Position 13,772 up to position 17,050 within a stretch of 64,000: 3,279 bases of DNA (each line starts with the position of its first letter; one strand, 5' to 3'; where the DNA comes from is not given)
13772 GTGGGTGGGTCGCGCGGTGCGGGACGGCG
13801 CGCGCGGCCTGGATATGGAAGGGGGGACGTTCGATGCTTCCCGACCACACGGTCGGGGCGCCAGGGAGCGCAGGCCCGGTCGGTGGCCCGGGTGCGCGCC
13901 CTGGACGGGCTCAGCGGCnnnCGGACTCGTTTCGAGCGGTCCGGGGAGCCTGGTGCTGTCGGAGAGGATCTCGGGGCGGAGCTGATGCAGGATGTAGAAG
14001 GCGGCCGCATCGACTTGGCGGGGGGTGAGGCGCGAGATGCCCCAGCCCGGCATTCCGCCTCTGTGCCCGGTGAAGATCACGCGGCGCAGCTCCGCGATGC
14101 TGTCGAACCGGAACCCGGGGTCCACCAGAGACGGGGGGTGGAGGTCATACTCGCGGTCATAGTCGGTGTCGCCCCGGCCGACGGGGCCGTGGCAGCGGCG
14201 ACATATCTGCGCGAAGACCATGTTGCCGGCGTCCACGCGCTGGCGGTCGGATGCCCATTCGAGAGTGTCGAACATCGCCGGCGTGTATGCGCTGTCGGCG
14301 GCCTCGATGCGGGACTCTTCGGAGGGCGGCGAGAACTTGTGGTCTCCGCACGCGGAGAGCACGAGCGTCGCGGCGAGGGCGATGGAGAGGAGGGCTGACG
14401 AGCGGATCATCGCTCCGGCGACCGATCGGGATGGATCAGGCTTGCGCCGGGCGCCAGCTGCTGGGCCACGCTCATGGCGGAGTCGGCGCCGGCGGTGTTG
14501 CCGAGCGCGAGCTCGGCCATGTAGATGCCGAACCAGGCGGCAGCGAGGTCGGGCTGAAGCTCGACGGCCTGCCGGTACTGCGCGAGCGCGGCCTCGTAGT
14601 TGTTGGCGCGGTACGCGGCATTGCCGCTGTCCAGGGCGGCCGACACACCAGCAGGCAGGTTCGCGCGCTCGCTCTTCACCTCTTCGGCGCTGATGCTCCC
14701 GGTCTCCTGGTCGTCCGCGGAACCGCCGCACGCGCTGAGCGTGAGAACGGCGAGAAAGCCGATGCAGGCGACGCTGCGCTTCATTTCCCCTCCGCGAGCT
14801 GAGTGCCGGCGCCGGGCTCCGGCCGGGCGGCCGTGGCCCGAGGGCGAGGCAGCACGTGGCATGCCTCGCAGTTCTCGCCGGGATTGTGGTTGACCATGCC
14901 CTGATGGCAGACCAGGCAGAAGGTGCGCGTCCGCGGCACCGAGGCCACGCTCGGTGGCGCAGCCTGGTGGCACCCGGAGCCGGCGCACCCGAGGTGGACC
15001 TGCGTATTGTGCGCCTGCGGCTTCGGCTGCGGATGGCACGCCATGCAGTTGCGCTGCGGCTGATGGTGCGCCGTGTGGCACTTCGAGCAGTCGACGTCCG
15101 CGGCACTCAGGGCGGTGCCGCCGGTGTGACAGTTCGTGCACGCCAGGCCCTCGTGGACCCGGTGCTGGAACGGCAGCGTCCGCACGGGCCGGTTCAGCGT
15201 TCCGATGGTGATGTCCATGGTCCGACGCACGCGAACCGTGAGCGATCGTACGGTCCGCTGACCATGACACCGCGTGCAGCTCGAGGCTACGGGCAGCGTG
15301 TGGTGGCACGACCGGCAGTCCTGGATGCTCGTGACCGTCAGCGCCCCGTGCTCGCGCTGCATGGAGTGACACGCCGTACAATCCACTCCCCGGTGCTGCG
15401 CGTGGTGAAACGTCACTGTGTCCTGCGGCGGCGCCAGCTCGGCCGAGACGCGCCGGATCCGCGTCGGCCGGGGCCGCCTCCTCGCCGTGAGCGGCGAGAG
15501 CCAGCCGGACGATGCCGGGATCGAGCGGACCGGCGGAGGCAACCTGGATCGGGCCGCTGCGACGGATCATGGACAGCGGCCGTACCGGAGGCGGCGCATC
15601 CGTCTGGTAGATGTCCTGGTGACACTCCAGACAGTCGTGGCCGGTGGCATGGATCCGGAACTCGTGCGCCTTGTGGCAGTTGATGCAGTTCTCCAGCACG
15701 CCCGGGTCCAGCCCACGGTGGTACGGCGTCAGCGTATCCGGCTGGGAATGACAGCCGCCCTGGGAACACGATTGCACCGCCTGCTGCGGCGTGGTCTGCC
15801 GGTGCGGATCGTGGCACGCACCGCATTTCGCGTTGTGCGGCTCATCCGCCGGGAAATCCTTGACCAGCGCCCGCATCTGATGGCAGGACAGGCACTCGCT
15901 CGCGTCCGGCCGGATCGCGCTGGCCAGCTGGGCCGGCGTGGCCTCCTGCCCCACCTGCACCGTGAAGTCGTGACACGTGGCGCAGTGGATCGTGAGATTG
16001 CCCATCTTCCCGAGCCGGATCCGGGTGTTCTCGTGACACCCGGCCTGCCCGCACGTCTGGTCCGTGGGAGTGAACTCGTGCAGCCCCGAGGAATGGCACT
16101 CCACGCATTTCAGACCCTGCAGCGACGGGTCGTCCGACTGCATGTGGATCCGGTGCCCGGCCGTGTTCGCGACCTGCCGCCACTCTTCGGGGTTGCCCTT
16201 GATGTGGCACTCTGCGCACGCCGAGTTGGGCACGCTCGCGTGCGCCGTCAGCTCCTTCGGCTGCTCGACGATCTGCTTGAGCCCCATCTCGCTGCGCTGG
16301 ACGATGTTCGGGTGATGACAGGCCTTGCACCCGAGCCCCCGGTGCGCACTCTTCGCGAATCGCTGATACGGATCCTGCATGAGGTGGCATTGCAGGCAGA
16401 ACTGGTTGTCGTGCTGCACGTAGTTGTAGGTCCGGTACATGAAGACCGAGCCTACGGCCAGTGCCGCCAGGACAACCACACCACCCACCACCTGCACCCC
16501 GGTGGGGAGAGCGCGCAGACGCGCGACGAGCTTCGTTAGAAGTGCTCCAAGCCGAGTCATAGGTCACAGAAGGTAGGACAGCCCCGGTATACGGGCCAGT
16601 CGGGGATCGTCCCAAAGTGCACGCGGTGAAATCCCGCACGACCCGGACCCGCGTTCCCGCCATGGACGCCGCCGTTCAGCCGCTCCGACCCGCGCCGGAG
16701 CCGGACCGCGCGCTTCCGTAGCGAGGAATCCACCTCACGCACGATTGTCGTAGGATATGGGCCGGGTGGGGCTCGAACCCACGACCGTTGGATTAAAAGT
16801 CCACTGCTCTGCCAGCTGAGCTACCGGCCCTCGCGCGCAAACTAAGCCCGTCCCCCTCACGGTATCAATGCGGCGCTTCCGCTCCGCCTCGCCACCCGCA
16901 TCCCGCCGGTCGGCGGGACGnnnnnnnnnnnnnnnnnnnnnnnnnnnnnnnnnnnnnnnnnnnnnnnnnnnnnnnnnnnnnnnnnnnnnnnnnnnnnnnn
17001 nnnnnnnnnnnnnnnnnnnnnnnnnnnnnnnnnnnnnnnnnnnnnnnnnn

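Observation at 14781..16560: NapC/NrfH-like cytochrome has no in-frame stop; haem motifs jump to the +1 frame near 15430-15566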

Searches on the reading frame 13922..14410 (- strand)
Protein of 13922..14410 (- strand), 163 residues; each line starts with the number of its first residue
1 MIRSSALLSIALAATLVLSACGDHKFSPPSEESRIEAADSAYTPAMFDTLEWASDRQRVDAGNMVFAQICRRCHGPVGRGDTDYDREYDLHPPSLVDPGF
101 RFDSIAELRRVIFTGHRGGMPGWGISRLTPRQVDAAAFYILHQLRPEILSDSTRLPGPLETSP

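Call 5: search_protein_families(library=pfam, proteins=[window:13922-14410:-], max_evalue=0.1)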
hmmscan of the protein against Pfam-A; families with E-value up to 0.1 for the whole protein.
window:13922-14410:- (163 aa): 2 families
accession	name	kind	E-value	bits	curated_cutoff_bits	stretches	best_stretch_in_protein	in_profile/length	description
PF13442.11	Cytochrome_CBB3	-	1.9e-10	41.3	27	1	58-140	2-68/68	Cytochrome C oxidase, cbb3-type, subunit III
PF00034.26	Cytochrom_C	-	0.0018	20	21.3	1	60-142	2-88/90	Cytochrome c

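Call 6: search_protein_families(library=ncbifam, proteins=[window:13922-14410:-], max_evalue=0.1)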
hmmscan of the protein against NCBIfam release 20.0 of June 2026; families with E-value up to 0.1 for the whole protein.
window:13922-14410:- (163 aa): 8 families
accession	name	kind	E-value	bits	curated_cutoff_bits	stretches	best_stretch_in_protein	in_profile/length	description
TIGR00782.1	ccoP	equivalog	1.3e-06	28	179.95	1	52-140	196-278/285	cytochrome-c oxidase, cbb3-type subunit III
NF045774.1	cytochro_C551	exception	5.4e-05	23.1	118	1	6-80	4-60/110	cytochrome c551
NF045930.1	Cytc6PetJCyano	equivalog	0.0019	18.2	135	1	58-143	27-105/110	cytochrome c6 PetJ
NF040606.1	CytoC_perox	subfamily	0.011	14.9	150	1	53-83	292-322/524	di-heme-cytochrome C peroxidase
NF050122.1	bc1_QcrC_actin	exception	0.024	14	200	1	53-83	35-65/253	cytochrome bc1 complex diheme cytochrome c subunit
NF040971.1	cytc_ExtS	equivalog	0.039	13.2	100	1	31-81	51-101/262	selenite/tellurite reduction operon c-type cytochrome lipoprotein ExtS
NF047408.1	SA0632_fam_LP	equivalog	0.051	13.2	70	1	8-23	5-22/68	SA0632 family lipoprotein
NF047847.2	SS_mature_LptM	equivalog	0.095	12.8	27.7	0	2-22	2-21/31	LPS translocon maturation chaperone LptM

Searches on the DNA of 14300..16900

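Call 45: search_rna_families(source=window, start=14300, end=16900, threshold=evalue, max_evalue=1)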
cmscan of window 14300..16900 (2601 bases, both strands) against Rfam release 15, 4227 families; matches with E-value up to 1: 1.
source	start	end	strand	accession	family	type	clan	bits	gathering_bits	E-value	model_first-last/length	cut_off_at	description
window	16758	16830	-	RF00005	tRNA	Gene; tRNA;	CL00001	69.2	29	2.1e-14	1-71/71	no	tRNA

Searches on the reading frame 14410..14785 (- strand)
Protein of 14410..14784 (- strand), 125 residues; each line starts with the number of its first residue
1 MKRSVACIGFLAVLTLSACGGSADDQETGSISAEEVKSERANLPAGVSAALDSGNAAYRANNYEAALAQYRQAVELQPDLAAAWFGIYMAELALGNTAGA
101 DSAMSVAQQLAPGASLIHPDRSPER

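Call 5: search_protein_families(library=pfam, proteins=[window:14410-14785:-], max_evalue=0.1)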
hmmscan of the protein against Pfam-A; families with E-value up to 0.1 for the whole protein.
window:14410-14785:- (125 aa): 0 families

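Call 6: search_protein_families(library=ncbifam, proteins=[window:14410-14785:-], max_evalue=0.1)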
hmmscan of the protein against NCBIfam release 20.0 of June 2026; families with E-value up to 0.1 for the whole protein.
window:14410-14785:- (125 aa): 0 families

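Call 20: search_protein_families(library=pfam, proteins=[window:14410-14784:-], max_evalue=0.01)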
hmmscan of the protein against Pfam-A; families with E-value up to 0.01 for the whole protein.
window:14410-14784:- (125 aa): 8 families
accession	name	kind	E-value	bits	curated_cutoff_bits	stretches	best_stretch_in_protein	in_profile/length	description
PF13414.12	TPR_11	-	1.1e-07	31.8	26.8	1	54-86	1-33/42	TPR repeat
PF13432.12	TPR_16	-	1.7e-06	28.8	32.7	1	51-114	1-64/65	Tetratricopeptide repeat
PF07719.23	TPR_2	-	1.5e-05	25.2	27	1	54-79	8-33/34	Tetratricopeptide repeat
PF00515.34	TPR_1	-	5.3e-05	23.3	27.8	1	54-79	8-33/34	Tetratricopeptide repeat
PF13428.12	TPR_14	-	0.0006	20.7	23.5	1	49-85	3-39/44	Tetratricopeptide repeat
PF14559.12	TPR_19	-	0.0023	18.6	25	1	58-113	2-57/68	Tetratricopeptide repeat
PF13181.12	TPR_8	-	0.003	18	25.7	1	54-79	8-33/34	Tetratricopeptide repeat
PF13424.12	TPR_12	-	0.006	17.2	30.1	0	47-77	45-75/77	Tetratricopeptide repeat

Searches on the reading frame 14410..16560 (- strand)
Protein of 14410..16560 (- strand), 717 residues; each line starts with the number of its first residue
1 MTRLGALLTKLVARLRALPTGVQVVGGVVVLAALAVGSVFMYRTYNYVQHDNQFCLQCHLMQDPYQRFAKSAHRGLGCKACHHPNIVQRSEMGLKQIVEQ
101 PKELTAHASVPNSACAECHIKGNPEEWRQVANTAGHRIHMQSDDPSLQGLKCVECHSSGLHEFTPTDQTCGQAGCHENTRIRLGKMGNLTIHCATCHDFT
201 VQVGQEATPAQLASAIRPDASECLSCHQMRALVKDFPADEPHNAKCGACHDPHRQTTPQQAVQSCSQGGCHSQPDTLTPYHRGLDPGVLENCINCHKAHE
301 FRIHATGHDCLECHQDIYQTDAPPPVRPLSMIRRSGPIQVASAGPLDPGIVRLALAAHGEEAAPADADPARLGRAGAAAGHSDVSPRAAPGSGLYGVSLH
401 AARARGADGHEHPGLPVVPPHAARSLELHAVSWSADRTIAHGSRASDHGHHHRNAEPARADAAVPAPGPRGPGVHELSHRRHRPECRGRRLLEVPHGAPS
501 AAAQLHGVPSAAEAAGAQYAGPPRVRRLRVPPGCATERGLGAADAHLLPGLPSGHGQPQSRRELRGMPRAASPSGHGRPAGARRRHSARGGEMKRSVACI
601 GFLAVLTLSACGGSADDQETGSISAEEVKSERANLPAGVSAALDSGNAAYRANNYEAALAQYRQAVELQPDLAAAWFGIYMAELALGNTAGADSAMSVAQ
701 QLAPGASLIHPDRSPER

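Call 5: search_protein_families(library=pfam, proteins=[window:14410-16560:-], max_evalue=0.1)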
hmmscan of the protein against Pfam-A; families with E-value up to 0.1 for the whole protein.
window:14410-16560:- (717 aa): 11 families
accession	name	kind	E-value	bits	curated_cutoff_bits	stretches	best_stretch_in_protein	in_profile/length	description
PF13414.12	TPR_11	-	1.1e-06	28.6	26.8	1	646-678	1-33/42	TPR repeat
PF03264.19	Cytochrom_NNT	-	1.5e-06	28.5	24.1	1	25-88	7-76/174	NapC/NirT cytochrome c family, N-terminal region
PF14522.11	Cytochrome_C7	-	4.1e-06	27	24.8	0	136-228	5-67/67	Cytochrome c7 and related cytochrome c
PF13432.12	TPR_16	-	4.9e-05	24.1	32.7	1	643-706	1-64/65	Tetratricopeptide repeat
PF07719.23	TPR_2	-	0.00027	21.3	27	1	646-671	8-33/34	Tetratricopeptide repeat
PF00515.34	TPR_1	-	0.00049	20.2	27.8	1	646-671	8-33/34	Tetratricopeptide repeat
PF14537.11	Cytochrom_c3_2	-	0.00054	20.8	25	0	190-271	6-78/79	Cytochrome c3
PF13428.12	TPR_14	-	0.0088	17.1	23.5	1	641-677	3-39/44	Tetratricopeptide repeat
PF14559.12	TPR_19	-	0.026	15.3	25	1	650-704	2-56/68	Tetratricopeptide repeat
PF13181.12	TPR_8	-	0.032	14.9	25.7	1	646-671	8-33/34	Tetratricopeptide repeat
PF13424.12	TPR_12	-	0.062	13.9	30.1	0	639-669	45-75/77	Tetratricopeptide repeat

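Call 6: search_protein_families(library=ncbifam, proteins=[window:14410-16560:-], max_evalue=0.1)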
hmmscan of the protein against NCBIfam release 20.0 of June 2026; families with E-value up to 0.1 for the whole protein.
window:14410-16560:- (717 aa): 8 families
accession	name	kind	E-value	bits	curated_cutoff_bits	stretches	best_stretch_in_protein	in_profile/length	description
TIGR03153.1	cytochr_NrfH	equivalog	3.1e-15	56.4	134.2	2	30-159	6-136/138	cytochrome c nitrite reductase small subunit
NF033920.0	C39_PA2778_fam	equivalog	5.9e-06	25.9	150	1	629-704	180-255/255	PA2778 family cysteine peptidase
TIGR04510.1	mod_pep_cyc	subfamily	0.00022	19.9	400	1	644-702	403-461/814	putative peptide modification system cyclase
NF042912.1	Amuc_1098_fam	equivalog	0.00023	19.3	750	1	605-673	9-75/805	Amuc_1098 family type IV pilus outer membrane protein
TIGR02552.1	LcrH_SycD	equivalog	0.00045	19.9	104.8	1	647-703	60-116/136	SycD/LcrH family type III secretion system chaperone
TIGR02162.1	torC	equivalog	0.0051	16.1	478.2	1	26-85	16-84/387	pentaheme c-type cytochrome TorC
TIGR02917.1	PEP_TPR_lipo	equivalog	0.044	11.6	312.2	1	641-704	195-258/899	XrtA/PEP-CTERM system TPR-repeat protein PrsT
NF045774.1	cytochro_C551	exception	0.092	12.7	118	1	593-626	1-33/110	cytochrome c551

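Call 31: find_encoding_contigs(protein=window:14410-16560:-, flank=2000, max_places=4)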
Protein window:14410-16560:- (717 aa): no gene with exactly this product is on record in the collection.

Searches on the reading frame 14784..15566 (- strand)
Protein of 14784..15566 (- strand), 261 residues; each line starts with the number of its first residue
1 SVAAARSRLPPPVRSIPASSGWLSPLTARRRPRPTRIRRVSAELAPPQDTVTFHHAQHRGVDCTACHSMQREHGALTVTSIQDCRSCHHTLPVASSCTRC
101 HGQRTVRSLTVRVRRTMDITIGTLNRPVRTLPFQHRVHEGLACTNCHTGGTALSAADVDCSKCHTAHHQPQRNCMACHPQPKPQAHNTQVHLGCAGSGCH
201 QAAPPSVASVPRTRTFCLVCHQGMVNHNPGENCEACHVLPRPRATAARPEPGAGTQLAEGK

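Call 5: search_protein_families(library=pfam, proteins=[window:14784-15566:-], max_evalue=0.1)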
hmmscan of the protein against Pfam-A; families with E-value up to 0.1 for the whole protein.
window:14784-15566:- (261 aa): 3 families
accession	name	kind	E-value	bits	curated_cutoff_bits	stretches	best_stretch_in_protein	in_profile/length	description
PF14522.11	Cytochrome_C7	-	3.7e-08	33.5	24.8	0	54-88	35-66/67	Cytochrome c7 and related cytochrome c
PF02085.21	Cytochrom_CIII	-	1.3e-07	32.4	22.9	1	46-75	16-45/101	Class III cytochrome C family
PF14537.11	Cytochrom_c3_2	-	4.5e-05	24.3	25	0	156-178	56-78/79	Cytochrome c3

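Call 6: search_protein_families(library=ncbifam, proteins=[window:14784-15566:-], max_evalue=0.1)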
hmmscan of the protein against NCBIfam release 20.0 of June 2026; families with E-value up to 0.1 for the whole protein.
window:14784-15566:- (261 aa): 2 families
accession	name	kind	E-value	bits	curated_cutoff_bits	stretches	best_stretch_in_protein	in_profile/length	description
NF045713.1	CxxCH_16_HmcA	equivalog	0.0036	15.9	400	1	123-245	288-394/541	sulfate respiration complex hexadecaheme cytochrome HmcA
TIGR04257.1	nanowire_3heme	domain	0.055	13.6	40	1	137-165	48-75/75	c(7)-type cytochrome triheme domain-containing protein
